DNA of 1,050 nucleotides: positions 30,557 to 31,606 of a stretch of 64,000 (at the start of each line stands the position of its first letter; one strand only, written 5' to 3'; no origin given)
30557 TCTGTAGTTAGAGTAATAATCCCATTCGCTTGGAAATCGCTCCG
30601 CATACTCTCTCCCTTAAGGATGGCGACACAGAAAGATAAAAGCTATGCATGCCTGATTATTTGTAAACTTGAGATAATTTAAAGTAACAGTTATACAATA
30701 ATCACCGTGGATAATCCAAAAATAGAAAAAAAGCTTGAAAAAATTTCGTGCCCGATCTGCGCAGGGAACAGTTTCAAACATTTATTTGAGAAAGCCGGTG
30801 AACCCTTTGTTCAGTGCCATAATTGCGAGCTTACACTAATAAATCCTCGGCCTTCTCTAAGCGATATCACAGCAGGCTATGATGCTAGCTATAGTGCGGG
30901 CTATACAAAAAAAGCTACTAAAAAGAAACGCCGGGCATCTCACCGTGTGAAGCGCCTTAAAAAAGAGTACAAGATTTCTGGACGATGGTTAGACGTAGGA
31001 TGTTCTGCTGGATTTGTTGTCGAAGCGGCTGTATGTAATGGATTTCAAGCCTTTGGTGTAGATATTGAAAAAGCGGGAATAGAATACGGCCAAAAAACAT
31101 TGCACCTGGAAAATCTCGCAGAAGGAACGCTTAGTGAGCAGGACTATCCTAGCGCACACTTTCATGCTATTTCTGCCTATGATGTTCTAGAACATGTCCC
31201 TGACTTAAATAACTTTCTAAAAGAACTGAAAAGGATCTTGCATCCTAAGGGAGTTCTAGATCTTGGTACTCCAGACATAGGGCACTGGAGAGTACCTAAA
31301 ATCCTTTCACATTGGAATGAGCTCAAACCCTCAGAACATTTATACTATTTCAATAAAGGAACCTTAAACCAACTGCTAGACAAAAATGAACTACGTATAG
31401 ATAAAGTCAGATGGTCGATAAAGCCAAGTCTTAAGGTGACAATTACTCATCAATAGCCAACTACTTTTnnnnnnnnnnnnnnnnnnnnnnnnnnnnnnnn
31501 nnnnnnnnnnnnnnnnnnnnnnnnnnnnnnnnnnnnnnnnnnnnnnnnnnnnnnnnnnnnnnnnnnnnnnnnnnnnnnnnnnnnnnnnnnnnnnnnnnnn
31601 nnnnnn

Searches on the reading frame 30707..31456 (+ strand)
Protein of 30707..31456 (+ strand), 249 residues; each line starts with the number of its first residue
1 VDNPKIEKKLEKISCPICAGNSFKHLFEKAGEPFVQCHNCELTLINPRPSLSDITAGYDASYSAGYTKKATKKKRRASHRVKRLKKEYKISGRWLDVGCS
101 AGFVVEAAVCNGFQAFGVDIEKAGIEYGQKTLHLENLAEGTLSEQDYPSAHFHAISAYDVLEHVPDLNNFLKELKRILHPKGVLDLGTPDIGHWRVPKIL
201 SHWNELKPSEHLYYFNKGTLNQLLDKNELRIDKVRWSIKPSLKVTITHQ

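Call 4: search_protein_families(library=pfam, proteins=[window:30707-31456:+])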
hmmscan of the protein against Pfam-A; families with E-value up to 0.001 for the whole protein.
window:30707-31456:+ (249 aa): 6 families
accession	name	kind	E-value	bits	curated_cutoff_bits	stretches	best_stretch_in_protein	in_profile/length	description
PF13489.12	Methyltransf_23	-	4.3e-20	72.5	27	1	74-232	6-162/164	Methyltransferase domain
PF08241.18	Methyltransf_11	-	1.4e-14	54.9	21.2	1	95-184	1-93/95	Methyltransferase domain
PF08242.18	Methyltransf_12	-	5e-10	40.4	30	1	95-184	1-98/98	Methyltransferase domain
PF13649.12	Methyltransf_25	-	5.7e-10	40.2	27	1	95-182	2-97/97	Methyltransferase domain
PF13847.12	Methyltransf_31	-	2.1e-08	34.4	27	1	93-207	6-129/145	Methyltransferase domain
PF02353.26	CMAS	-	0.00018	21.3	27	1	70-186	46-164/273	Mycolic acid cyclopropane synthetase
